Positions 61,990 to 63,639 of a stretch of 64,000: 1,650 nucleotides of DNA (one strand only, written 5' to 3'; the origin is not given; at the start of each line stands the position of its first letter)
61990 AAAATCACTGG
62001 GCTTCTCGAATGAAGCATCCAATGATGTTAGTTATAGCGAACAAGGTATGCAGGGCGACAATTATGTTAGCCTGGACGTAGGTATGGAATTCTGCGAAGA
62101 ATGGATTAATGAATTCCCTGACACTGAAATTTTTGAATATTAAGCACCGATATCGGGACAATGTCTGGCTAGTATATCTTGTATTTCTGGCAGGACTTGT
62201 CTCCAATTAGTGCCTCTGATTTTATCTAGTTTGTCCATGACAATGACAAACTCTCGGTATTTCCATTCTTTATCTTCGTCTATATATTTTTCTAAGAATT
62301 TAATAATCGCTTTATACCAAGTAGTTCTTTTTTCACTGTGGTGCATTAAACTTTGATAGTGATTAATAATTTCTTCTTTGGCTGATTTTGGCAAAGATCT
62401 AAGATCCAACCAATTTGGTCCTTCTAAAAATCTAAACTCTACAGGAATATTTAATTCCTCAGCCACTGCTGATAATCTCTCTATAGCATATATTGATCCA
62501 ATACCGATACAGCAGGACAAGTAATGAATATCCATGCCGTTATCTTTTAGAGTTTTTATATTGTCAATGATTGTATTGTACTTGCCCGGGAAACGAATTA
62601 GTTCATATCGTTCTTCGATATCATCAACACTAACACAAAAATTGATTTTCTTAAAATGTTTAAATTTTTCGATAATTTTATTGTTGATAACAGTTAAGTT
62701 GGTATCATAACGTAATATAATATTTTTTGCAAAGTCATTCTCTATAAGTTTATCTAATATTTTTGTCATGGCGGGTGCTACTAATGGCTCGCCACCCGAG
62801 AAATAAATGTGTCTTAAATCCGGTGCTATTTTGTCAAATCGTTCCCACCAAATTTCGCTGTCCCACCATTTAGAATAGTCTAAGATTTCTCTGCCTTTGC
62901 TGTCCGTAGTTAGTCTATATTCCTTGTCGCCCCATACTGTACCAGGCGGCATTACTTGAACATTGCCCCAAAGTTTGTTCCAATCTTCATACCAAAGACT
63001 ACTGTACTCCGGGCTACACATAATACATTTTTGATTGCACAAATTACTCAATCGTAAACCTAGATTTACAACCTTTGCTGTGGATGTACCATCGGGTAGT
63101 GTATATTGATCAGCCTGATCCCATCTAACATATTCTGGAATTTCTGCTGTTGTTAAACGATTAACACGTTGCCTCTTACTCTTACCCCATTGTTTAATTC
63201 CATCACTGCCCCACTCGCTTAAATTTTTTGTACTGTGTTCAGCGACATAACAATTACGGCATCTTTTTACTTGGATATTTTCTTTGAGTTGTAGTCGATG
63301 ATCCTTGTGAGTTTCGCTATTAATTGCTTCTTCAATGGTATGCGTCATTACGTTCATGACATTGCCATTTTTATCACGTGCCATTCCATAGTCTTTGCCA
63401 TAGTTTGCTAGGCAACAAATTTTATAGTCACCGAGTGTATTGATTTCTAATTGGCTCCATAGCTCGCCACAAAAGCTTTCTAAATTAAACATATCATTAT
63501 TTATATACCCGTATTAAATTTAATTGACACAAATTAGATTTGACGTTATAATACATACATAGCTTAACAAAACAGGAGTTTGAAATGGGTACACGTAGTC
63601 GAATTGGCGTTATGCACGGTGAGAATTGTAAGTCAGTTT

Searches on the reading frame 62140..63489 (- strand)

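Call 10: search_protein_families(library=phrogs, proteins=[window:62140-63489:-], max_evalue=0.00001)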
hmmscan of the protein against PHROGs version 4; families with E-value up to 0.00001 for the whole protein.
window:62140-63489:- (449 aa): 1 family
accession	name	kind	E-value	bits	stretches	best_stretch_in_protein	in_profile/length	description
phrog_14086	-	other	2.1e-10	41.5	1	221-382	134-303/353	radical SAM domain-containing protein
